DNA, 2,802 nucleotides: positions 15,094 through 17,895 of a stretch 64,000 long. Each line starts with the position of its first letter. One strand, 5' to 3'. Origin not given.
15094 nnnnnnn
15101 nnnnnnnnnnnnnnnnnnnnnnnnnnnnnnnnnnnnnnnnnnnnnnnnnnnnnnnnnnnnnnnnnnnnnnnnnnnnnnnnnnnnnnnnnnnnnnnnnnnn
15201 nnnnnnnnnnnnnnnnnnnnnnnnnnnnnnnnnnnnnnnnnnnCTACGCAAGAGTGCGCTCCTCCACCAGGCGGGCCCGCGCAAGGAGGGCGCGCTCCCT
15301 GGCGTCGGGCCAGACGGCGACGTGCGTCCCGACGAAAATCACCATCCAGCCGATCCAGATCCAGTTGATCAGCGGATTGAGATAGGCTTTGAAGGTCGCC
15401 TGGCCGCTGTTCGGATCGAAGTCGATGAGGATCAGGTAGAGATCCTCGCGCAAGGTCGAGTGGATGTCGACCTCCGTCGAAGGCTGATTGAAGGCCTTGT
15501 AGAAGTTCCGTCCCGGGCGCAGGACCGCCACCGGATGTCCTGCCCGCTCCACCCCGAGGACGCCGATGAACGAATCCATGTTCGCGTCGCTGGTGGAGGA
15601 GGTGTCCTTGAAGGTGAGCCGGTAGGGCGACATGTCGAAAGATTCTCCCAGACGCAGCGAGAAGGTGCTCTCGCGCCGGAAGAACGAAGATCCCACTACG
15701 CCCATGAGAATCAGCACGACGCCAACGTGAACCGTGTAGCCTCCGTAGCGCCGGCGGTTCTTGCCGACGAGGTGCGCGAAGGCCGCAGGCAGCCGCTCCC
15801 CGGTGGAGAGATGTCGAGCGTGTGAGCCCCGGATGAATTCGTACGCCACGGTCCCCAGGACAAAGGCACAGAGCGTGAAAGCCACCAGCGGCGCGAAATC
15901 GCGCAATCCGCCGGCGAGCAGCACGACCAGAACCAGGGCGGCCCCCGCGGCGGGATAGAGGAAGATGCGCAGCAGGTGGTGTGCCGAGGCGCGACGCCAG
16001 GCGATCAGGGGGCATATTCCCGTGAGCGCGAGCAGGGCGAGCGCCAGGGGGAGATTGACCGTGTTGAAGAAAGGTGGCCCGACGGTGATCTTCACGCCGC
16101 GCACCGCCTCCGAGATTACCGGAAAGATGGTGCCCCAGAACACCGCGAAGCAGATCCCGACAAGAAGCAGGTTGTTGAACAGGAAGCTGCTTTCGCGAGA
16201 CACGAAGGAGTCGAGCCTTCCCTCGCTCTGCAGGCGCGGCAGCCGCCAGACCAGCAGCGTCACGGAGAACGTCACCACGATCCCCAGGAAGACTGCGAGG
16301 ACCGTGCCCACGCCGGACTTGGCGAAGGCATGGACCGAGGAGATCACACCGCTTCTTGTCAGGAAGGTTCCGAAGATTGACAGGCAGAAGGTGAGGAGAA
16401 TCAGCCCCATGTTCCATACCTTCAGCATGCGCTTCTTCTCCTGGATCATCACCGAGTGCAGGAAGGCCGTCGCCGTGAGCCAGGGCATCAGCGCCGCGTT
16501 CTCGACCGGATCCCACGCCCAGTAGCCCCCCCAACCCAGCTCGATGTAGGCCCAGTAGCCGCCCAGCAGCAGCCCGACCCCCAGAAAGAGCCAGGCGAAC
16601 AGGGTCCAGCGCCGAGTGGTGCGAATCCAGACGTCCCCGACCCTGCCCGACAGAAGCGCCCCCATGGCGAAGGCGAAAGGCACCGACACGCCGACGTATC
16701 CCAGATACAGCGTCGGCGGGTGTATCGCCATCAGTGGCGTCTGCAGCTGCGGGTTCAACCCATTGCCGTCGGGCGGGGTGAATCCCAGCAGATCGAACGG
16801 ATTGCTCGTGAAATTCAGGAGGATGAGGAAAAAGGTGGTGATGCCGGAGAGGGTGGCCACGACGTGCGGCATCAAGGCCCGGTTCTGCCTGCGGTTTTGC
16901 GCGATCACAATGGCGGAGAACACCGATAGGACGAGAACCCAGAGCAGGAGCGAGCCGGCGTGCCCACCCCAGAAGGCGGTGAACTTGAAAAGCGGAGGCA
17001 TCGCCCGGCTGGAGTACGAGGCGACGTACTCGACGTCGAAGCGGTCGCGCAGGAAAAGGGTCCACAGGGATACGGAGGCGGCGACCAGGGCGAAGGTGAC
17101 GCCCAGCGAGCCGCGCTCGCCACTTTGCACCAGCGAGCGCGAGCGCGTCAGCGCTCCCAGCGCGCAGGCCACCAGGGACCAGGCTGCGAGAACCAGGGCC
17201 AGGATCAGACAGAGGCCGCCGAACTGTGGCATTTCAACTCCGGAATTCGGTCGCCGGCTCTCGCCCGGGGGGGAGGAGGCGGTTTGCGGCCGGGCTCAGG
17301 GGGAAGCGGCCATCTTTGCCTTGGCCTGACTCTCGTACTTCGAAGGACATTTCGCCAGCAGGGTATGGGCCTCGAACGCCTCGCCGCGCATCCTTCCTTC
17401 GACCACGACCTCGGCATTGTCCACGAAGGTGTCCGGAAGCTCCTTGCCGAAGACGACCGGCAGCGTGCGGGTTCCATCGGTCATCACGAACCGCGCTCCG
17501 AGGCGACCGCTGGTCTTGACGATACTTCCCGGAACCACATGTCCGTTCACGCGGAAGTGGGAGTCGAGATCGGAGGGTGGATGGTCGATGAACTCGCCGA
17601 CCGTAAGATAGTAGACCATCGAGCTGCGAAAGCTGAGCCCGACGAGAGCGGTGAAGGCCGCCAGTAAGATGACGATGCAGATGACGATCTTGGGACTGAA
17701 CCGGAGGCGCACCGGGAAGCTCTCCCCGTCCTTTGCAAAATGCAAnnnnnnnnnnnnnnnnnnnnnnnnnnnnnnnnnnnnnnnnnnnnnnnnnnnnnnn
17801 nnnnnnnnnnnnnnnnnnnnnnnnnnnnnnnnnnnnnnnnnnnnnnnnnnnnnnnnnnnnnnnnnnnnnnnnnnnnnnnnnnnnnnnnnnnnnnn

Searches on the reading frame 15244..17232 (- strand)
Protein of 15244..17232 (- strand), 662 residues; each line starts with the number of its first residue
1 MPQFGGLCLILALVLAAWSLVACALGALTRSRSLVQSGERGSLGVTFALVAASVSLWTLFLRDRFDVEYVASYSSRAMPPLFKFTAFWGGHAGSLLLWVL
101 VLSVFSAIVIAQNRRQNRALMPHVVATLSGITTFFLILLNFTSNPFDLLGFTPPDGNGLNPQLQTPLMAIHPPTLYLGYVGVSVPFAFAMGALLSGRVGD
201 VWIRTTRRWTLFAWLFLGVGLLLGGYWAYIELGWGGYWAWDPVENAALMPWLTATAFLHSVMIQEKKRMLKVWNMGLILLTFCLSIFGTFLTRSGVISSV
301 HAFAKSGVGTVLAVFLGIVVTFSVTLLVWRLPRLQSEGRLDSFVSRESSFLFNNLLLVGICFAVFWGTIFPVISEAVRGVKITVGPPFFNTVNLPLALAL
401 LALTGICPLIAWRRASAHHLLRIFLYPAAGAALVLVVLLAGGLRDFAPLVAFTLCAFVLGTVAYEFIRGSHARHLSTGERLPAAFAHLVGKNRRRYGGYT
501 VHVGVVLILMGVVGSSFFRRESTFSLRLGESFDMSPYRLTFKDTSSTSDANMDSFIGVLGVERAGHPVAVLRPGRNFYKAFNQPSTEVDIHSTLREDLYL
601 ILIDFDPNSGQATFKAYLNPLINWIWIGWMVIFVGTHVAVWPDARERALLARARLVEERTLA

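Call 12: search_protein_families(library=pfam, proteins=[window:15244-17232:-])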
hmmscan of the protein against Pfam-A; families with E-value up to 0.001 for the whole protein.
window:15244-17232:- (662 aa): 3 families
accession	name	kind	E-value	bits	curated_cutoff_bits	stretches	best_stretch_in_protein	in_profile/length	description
PF16327.10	CcmF_C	-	3.5e-66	224.1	28.7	1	314-640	2-320/323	Cytochrome c-type biogenesis protein CcmF C-terminal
PF01578.25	Cytochrom_C_asm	-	2.3e-41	142.2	29.9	1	88-294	1-206/212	Cytochrome C assembly protein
PF05140.19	ResB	-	0.00044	19.6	24.6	0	494-536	150-192/486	ResB-like family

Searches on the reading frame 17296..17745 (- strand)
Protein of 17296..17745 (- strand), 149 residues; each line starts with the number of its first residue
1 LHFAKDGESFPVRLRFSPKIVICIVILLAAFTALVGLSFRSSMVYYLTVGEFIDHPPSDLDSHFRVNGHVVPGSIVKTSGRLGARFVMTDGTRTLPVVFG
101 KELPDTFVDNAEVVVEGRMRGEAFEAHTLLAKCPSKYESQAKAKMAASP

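Call 12: search_protein_families(library=pfam, proteins=[window:17296-17745:-])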
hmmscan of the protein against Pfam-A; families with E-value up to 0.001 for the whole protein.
window:17296-17745:- (149 aa): 1 family
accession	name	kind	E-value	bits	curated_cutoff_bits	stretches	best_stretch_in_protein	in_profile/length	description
PF03100.22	CcmE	-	4.1e-26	91.7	24.6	1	43-139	1-98/99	CcmE domain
